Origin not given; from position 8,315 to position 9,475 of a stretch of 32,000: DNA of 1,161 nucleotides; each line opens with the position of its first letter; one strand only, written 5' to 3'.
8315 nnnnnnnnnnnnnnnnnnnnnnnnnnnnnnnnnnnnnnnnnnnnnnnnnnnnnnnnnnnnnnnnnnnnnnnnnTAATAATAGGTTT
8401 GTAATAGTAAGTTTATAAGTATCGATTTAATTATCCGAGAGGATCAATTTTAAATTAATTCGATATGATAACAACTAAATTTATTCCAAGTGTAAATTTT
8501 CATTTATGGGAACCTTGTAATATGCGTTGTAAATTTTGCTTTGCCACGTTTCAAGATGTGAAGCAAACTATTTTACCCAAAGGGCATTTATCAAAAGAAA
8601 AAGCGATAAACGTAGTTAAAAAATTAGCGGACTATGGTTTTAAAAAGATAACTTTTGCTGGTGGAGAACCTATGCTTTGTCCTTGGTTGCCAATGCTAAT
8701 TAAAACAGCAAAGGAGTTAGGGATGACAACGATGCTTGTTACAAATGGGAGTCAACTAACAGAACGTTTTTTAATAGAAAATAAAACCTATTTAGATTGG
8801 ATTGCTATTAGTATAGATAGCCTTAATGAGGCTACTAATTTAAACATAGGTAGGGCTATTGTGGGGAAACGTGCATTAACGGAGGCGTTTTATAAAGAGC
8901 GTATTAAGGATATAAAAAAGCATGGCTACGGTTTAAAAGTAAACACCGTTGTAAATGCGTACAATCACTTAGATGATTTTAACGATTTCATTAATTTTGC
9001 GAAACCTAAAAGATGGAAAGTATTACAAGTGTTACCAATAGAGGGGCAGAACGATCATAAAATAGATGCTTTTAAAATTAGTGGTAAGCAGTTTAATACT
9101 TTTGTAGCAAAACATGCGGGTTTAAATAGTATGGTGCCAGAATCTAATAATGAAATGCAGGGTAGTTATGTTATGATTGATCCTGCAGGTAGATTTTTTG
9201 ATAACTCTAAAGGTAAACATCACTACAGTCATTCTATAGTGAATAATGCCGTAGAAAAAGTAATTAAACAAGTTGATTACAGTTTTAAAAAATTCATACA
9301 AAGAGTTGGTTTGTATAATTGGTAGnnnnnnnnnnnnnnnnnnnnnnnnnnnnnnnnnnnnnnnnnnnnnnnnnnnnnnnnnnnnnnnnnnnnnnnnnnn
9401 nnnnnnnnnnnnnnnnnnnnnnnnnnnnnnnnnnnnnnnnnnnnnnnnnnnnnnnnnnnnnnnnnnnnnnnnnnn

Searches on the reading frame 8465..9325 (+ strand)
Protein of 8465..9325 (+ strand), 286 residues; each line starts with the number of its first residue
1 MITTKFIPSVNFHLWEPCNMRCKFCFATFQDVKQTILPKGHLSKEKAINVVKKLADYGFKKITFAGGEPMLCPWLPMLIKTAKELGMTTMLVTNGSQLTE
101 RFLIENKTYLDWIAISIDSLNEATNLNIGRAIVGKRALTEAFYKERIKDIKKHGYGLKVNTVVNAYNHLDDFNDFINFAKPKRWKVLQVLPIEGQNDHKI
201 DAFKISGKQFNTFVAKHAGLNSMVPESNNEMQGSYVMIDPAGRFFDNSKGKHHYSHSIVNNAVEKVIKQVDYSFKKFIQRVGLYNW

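Call 4: search_protein_families(library=pfam, proteins=[window:8465-9325:+], max_evalue=0.1)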
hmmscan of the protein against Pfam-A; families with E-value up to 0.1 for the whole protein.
window:8465-9325:+ (286 aa): 3 families
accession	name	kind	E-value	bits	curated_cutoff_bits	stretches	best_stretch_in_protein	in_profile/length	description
PF04055.27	Radical_SAM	-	7.9e-21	75.4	29.5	1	18-179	7-166/166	Radical SAM superfamily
PF13353.11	Fer4_12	-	1.1e-07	32.6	22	1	15-122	12-118/137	4Fe-4S single cluster domain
PF19799.5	DUF6282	-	0.072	13.2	26.8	0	34-63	140-169/196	Family of unknown function (DUF6282)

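Call 5: search_protein_families(library=padloc, proteins=[window:8465-9325:+], max_evalue=0.1)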
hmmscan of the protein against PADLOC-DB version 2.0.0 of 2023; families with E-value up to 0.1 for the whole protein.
window:8465-9325:+ (286 aa): 3 families
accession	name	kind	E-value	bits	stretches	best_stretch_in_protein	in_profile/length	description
PDLC02905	pVip-kinase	-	3.2e-142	473.1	1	6-286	180-460/474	Viperin-kinase fusion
PDLC02903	pVip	-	3.3e-94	313.1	1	9-280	1-256/257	Viperins not associated with kinases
PDLC02904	pVip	-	3.5e-88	293.5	1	10-280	5-261/262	Viperins associated with kinases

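Call 7: search_protein_families(library=ncbifam, proteins=[window:8465-9325:+], max_evalue=0.1)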
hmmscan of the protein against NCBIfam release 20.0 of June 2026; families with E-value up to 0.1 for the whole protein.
window:8465-9325:+ (286 aa): 69 families (the best 25 are shown)
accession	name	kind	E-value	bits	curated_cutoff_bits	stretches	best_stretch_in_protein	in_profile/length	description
NF038283.1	viperin_w_prok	equivalog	3.1e-98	328.4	180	1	8-281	2-280/281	viperin family antiviral radical SAM protein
TIGR04278.1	viperin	exception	5e-52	177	450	1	8-286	59-338/347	antiviral radical SAM protein viperin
TIGR02666.1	moaA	equivalog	8.5e-24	84.1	284.05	1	16-230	18-232/336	GTP 3',8-cyclase MoaA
TIGR02668.1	moaA_archaeal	equivalog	4.7e-20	71.8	325.25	1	9-216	11-212/303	GTP 3',8-cyclase MoaA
NF001199.0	PRK00164.2-1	equivalog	1e-18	67.5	231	1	9-213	13-212/308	GTP 3',8-cyclase MoaA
TIGR04347.1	pseudo_SAM_Halo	equivalog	2.4e-17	63.3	525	1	8-129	38-156/390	TIGR04347 family pseudo-SAM/SPASM protein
NF045574.1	sacti_mat_StsB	exception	3.3e-16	59.2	625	1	10-180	98-257/466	StsB family radical SAM/SPASM domain sactipeptide maturase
TIGR04055.1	rSAM_NirJ2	equivalog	2.4e-15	56.9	500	1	16-179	8-161/326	putative heme d1 biosynthesis radical SAM protein NirJ2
TIGR02109.1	PQQ_syn_pqqE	equivalog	4.1e-15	55.6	381.35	1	17-179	16-169/358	pyrroloquinoline quinone biosynthesis protein PqqE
TIGR04546.1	rSAM_ahbC_deAc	equivalog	7.3e-15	54.7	650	1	8-164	39-186/390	12,18-didecarboxysiroheme deacetylase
TIGR04051.1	rSAM_NirJ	equivalog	4.6e-14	52.2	515.45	1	8-126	2-117/354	heme d1 biosynthesis radical SAM protein NirJ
TIGR04054.1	rSAM_NirJ1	equivalog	6.5e-14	51.3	650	1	8-179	36-200/387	putative heme d1 biosynthesis radical SAM protein NirJ1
TIGR04317.1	W_rSAM_matur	equivalog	3.9e-13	49.2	380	1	16-135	12-128/349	tungsten cofactor oxidoreductase radical SAM maturase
NF045702.1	rSAM_GDGT_ether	equivalog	6.1e-13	48.2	450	1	13-181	91-255/486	tetraether lipid synthase Tes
TIGR04545.1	rSAM_ahbD_hemeb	equivalog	7.3e-13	48.7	500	1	12-180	4-163/339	heme b synthase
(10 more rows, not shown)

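Call 85: find_homologous_proteins(query=window:8465-9325:+, max_evalue=1e-40)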
Query window:8465-9325:+ (286 aa): 2556 proteins with E <= 1e-40 among 2854 candidates; the best 120 are listed.
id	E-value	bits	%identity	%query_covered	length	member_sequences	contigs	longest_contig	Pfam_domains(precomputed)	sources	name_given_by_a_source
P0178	1.2e-193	660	100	100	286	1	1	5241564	PF04055.28,PF13353.12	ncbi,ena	-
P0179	7.9e-150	516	79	99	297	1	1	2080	PF04055.28,PF13353.12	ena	-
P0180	2.0e-148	512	77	100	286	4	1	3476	PF04055.28,PF13353.12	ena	-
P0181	1.3e-147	509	77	100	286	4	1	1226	PF04055.28,PF13353.12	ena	-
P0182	2.0e-136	472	76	93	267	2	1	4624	PF04055.28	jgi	jgi:radical S-adenosyl methionine domain-containing protein 2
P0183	6.9e-132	457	69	98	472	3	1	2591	PF04055.28,PF13353.12,PF02224.25,PF13207.13,PF13189.13,PF13238.13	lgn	-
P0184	1.7e-131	456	69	98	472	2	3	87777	PF04055.28,PF13353.12,PF02224.25,PF13207.13,PF13189.13,PF13238.13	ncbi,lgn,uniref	ncbi:viperin family antiviral radical SAM protein [Mesoflavibacter profundi]|uniref:viperin family a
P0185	7.5e-131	454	68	100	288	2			PF04055.28,PF13353.12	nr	nr:viperin family antiviral radical SAM protein [Nonlabens ulvanivorans]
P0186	2.7e-130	452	68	98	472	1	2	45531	PF04055.28,PF13353.12,PF02224.25,PF13207.13,PF13189.13,PF13238.13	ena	-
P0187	5.1e-130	451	68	98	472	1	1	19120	PF04055.28,PF13353.12,PF02224.25,PF13207.13,PF13189.13,PF13238.13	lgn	-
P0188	6.1e-129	448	68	100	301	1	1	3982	PF04055.28,PF13353.12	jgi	-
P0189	1.3e-128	447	66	100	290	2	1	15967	PF04055.28,PF13353.12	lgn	-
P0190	1.7e-128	446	66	100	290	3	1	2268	PF04055.28,PF13353.12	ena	-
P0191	3.3e-128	445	67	98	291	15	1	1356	PF04055.28,PF13353.12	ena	-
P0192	5.6e-128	445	65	100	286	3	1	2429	PF04055.28,PF13353.12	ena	-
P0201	1.8e-126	440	65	100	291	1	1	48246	PF04055.28,PF13353.12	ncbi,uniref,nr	ncbi:viperin family antiviral radical SAM protein [Xanthomarina sp. F1114]|uniref:viperin family ant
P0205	9.5e-125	434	65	100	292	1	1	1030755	PF04055.28,PF13353.12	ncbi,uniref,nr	ncbi:viperin family antiviral radical SAM protein [Patiriisocius marinus]|uniref:viperin family anti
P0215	7.6e-124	431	62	100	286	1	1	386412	PF04055.28,PF13353.12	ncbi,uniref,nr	ncbi:viperin family antiviral radical SAM protein [Tenacibaculum sp. FZY0031]|uniref:viperin family 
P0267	4.2e-120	419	63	98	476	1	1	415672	PF04055.28,PF13353.12,PF02224.25,PF13207.13,PF13189.13,PF13238.13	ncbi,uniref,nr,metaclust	ncbi:viperin family antiviral radical SAM protein [Lacinutrix mariniflava]|uniref:S-adenosylmethioni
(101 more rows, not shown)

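Call 86: find_encoding_contigs(protein=P0267, flank=5000, max_places=1)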
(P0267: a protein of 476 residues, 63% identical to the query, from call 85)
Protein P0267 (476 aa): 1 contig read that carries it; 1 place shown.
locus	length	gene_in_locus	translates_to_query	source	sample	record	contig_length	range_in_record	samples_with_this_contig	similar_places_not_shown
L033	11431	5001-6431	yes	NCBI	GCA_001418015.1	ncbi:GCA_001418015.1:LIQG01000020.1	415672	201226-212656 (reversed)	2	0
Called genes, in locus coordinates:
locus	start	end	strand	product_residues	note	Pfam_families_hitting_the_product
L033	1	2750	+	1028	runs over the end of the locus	PF04313:HSDR_N, PF00270:DEAD, PF04851:ResIII, PF18766:SWI2_SNF2, PF22679:T1R_D3-like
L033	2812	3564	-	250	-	PF00072:Response_reg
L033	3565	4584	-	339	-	-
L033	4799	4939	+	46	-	-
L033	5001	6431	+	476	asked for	PF02224:Cytidylate_kin (faint), PF13189:Cytidylate_kin2, PF13207:AAA_17, PF13238:AAA_18, PF04055:Radical_SAM, PF13353:Fer4_12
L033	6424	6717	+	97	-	-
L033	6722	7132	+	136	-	PF06941:NT5C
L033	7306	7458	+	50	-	-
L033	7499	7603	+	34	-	-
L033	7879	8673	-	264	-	-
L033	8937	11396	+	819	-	PF02861:Clp_N, PF00004:AAA, PF13191:AAA_16 (weak), PF17871:AAA_lid_9, PF00004:AAA, PF07724:AAA_2, PF07728:AAA_5, PF10431:ClpB_D2-small, +11 more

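Call 87: find_encoding_contigs(protein=P0205, flank=5000, max_places=1)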
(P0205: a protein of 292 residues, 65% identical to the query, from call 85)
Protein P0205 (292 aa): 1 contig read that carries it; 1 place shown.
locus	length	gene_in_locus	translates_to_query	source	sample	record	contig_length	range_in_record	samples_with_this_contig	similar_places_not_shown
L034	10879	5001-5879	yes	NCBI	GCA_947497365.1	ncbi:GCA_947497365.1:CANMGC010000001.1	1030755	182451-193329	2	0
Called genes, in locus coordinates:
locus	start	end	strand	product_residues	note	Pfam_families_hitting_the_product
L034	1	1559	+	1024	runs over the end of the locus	PF00004:AAA (faint), PF07728:AAA_5, PF28529:McrB_lid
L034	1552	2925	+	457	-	PF10117:McrBC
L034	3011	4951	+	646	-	-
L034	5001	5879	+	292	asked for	PF13353:Fer4_12, PF04055:Radical_SAM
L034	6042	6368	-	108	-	PF12728:HTH_17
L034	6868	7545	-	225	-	-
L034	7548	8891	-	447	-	-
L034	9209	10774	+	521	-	-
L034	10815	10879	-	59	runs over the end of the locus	PF14255:Zn_ribbon_21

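Call 88: find_encoding_contigs(protein=P0215, flank=5000, max_places=1)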
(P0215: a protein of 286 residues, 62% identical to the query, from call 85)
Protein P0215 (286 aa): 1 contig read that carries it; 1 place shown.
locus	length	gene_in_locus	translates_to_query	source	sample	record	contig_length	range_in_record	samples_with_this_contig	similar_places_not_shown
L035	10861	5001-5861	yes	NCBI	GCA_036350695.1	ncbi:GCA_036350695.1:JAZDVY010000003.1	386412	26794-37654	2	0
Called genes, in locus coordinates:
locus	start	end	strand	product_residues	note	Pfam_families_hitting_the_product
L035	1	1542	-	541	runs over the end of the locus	PF13175:AAA_15, PF13476:AAA_23 (weak), PF13304:AAA_21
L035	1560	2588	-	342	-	PF13280:WYL, PF25583:WCX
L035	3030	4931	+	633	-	-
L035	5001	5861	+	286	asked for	PF13353:Fer4_12 (weak), PF04055:Radical_SAM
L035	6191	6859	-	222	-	PF19263:DUF5906 (faint)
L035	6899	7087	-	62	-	PF01165:Ribosomal_S21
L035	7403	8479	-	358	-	PF03462:PCRF, PF00472:RF-1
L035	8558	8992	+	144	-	PF19780:DUF6265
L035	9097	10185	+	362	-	-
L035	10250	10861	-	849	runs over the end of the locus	PF00317:Ribonuc_red_lgN, PF02867:Ribonuc_red_lgC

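Call 89: find_encoding_contigs(protein=P0201, flank=5000, max_places=1)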
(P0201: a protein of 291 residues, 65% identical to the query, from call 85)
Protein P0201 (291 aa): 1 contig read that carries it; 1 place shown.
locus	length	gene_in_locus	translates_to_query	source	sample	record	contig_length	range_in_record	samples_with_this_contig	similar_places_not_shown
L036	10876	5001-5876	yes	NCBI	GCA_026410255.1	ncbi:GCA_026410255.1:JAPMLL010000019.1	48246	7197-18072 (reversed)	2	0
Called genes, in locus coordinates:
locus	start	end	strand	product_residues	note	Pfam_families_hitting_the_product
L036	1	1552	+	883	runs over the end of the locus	PF00004:AAA (faint), PF07728:AAA_5, PF28529:McrB_lid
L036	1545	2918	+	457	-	PF10117:McrBC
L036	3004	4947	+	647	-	-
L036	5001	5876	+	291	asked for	PF13353:Fer4_12, PF04055:Radical_SAM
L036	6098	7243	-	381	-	PF03435:Sacchrp_dh_NADP, PF16653:Sacchrp_dh_C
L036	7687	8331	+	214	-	-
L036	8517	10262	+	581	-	PF01979:Amidohydro_1 (faint), PF07969:Amidohydro_3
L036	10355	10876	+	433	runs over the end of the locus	PF07969:Amidohydro_3 (faint), PF01979:Amidohydro_1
